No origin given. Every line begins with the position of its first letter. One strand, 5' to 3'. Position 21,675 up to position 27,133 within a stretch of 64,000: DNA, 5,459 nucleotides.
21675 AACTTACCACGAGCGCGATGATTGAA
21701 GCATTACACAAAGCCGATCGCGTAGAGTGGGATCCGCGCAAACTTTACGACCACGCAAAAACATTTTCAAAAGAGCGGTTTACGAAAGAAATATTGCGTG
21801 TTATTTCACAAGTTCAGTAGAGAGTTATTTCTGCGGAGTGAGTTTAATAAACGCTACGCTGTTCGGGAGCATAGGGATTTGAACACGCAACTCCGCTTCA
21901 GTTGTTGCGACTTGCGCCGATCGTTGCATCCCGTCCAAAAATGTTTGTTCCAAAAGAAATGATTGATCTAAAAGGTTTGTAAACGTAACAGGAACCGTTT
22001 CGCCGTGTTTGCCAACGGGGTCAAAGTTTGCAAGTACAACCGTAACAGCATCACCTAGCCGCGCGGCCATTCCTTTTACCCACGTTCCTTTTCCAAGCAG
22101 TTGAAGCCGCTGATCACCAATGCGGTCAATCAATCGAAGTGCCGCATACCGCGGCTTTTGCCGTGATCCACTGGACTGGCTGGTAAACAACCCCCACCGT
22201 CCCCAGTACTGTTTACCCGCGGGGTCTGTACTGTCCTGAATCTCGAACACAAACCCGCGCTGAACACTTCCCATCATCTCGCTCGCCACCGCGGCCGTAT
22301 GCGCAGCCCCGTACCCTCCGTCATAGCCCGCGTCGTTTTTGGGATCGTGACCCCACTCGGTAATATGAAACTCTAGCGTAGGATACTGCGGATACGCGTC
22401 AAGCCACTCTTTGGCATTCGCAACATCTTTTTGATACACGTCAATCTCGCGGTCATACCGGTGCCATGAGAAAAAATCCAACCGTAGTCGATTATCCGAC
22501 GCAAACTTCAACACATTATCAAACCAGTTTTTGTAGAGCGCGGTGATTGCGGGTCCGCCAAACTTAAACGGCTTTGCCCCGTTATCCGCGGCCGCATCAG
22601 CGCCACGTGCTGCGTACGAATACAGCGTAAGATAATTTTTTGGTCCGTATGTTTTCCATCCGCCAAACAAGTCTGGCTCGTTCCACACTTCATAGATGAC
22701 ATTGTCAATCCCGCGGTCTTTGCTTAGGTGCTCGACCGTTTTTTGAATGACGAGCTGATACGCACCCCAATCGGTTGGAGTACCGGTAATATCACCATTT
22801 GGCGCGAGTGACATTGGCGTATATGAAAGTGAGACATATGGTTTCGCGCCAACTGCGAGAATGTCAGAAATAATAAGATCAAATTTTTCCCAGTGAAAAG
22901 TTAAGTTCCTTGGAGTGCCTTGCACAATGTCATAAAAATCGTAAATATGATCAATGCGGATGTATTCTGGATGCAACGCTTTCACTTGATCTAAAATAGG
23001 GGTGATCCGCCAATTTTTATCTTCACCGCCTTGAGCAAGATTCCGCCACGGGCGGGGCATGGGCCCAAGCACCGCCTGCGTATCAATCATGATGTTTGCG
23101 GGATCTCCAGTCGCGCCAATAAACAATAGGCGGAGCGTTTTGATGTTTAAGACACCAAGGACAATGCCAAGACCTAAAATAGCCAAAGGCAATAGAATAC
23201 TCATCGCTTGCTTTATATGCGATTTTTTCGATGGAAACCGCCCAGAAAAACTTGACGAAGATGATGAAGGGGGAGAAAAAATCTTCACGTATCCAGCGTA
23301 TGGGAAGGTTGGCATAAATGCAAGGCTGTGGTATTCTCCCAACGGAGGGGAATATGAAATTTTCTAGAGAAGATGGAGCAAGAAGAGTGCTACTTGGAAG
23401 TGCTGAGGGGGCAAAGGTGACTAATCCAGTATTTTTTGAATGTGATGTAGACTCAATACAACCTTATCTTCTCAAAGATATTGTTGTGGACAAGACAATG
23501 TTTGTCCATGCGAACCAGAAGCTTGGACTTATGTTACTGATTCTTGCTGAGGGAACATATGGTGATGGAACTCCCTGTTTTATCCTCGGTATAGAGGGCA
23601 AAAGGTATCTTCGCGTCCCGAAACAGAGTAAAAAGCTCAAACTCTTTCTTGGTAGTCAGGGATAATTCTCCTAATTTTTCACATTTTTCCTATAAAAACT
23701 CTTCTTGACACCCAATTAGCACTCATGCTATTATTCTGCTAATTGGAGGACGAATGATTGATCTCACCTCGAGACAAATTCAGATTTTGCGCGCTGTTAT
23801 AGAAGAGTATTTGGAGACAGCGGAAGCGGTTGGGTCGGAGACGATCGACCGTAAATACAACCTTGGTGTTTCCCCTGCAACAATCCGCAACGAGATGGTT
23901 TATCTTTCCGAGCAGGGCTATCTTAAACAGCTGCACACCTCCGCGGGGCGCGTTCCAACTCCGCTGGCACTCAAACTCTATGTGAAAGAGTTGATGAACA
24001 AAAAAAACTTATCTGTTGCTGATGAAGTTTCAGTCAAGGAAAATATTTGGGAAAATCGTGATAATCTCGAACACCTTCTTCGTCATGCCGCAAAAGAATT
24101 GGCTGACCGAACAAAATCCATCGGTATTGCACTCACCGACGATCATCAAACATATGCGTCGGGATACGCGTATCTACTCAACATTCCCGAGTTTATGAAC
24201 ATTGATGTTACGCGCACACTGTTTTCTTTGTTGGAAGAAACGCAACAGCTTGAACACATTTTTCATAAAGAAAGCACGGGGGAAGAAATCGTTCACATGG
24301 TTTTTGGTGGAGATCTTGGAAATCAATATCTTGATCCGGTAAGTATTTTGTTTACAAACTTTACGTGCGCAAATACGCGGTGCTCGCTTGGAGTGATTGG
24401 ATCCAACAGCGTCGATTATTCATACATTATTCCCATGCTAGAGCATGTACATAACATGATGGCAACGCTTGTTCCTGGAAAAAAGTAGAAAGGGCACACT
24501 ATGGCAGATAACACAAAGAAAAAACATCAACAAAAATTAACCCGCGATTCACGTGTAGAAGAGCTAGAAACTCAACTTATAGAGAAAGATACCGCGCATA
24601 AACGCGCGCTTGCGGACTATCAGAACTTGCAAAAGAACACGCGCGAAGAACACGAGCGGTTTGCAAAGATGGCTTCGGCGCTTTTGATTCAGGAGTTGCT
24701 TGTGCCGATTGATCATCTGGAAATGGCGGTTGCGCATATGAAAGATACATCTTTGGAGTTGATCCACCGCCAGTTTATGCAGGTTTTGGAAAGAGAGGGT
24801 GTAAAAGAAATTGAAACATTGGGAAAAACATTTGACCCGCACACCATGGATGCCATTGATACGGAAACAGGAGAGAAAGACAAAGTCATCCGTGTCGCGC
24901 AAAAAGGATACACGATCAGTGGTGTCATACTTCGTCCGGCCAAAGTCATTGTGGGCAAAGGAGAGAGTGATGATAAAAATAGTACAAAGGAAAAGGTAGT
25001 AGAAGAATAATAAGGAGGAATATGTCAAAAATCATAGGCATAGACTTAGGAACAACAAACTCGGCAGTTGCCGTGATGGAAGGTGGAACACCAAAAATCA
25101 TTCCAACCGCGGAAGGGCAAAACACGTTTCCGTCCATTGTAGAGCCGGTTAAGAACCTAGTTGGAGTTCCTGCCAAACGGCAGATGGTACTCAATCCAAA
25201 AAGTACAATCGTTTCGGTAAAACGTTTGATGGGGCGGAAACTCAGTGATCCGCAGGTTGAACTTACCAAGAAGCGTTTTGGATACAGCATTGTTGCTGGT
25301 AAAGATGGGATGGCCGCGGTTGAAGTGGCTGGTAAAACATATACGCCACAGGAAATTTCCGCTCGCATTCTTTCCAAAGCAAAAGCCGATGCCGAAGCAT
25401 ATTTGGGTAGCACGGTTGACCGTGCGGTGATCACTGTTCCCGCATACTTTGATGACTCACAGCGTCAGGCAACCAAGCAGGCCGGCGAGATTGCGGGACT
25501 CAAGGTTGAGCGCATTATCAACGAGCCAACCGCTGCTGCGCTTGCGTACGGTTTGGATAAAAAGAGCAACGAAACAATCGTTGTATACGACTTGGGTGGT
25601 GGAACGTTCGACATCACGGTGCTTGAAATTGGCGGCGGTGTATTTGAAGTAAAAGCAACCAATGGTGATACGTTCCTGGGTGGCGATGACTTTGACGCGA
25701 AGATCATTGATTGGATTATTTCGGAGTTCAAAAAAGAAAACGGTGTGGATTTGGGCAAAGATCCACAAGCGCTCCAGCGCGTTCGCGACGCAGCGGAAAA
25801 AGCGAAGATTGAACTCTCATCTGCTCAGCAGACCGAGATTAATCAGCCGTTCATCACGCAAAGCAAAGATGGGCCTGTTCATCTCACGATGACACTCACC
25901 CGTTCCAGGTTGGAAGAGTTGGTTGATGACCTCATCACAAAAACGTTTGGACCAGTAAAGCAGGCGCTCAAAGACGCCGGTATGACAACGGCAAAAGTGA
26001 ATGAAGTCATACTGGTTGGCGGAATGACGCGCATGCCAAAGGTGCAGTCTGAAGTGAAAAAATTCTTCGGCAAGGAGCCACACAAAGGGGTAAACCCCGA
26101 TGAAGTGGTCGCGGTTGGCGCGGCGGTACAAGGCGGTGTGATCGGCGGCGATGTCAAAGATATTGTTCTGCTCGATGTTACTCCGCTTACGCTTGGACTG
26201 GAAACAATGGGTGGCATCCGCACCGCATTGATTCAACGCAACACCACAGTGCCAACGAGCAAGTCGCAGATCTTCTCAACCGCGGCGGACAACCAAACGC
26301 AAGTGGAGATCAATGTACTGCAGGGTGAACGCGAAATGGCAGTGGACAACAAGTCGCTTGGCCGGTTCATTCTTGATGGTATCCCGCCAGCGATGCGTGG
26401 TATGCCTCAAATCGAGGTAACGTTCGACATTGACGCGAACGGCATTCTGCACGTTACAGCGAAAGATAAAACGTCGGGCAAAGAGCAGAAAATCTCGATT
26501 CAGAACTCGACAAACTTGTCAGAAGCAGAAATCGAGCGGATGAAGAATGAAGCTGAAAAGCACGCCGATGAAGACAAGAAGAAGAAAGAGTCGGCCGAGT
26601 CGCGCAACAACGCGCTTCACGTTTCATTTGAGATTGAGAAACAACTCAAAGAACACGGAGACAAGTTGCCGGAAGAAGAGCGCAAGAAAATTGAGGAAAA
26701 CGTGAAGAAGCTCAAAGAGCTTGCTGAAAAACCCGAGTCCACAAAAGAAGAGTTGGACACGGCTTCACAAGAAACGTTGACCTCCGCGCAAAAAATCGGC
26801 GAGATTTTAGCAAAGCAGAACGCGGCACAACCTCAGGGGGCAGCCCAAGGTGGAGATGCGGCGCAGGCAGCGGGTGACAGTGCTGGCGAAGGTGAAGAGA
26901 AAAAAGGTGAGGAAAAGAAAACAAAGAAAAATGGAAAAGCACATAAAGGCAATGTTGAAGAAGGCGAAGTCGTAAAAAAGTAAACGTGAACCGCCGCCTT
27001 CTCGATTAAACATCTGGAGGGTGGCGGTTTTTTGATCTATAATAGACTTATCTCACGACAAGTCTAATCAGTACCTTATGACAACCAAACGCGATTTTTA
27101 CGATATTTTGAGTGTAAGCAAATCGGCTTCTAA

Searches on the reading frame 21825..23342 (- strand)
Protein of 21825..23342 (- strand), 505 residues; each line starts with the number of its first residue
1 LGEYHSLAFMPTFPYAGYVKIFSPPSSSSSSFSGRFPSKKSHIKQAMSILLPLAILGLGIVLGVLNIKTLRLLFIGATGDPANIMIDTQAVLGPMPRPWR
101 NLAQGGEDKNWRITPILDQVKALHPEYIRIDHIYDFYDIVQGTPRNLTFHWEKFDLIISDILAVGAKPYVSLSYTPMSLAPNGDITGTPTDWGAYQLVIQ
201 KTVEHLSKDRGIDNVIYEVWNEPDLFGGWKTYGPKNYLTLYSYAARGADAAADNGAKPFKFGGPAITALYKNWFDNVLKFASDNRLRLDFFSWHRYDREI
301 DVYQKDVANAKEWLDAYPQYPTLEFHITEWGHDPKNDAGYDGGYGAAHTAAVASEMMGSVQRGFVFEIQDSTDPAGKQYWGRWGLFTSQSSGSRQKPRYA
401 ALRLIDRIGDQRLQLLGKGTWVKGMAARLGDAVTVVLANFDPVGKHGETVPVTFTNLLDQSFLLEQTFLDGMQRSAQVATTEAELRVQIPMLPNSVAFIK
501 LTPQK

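Call 103: search_protein_families(library=pfam, proteins=[window:21825-23342:-], max_evalue=0.001)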
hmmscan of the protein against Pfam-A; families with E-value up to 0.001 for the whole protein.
window:21825-23342:- (505 aa): 2 families
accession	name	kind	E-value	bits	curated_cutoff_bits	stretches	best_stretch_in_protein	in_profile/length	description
PF01229.23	Glyco_hydro_39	-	3.4e-21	76.1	26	1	122-413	45-355/472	Glycosyl hydrolases family 39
PF11790.14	Glyco_hydro_cc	-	0.00028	21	21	1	185-366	39-208/237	Glycosyl hydrolase catalytic core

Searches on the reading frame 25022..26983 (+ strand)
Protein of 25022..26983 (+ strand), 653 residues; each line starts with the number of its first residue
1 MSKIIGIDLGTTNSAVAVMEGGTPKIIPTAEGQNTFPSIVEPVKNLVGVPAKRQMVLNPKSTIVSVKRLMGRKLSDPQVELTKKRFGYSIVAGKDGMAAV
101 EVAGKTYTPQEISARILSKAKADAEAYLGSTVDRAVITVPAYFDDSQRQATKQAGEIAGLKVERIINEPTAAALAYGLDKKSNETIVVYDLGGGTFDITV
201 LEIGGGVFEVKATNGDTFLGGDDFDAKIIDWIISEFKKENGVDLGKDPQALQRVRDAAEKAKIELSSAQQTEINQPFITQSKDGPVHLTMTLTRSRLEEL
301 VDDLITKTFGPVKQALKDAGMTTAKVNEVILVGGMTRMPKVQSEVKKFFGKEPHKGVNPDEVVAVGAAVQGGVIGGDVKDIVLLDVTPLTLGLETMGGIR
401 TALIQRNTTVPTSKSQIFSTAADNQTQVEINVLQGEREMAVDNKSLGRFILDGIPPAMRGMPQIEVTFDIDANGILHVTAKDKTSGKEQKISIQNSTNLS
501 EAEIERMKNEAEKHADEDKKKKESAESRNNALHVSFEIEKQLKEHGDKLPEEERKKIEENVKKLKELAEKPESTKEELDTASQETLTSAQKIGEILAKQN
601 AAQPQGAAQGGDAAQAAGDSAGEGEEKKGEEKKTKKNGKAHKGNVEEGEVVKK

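Call 103: search_protein_families(library=pfam, proteins=[window:25022-26983:+], max_evalue=0.001)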
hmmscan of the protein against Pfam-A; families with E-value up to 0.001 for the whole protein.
window:25022-26983:+ (653 aa): 2 families
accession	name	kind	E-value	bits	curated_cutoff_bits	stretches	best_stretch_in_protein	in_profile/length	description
PF00012.26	HSP70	-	3.9e-246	818.4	20.6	1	4-594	1-595/599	Hsp70 protein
PF06723.19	MreB_Mbl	-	6.2e-18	65.1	27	1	130-368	91-316/327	MreB/Mbl protein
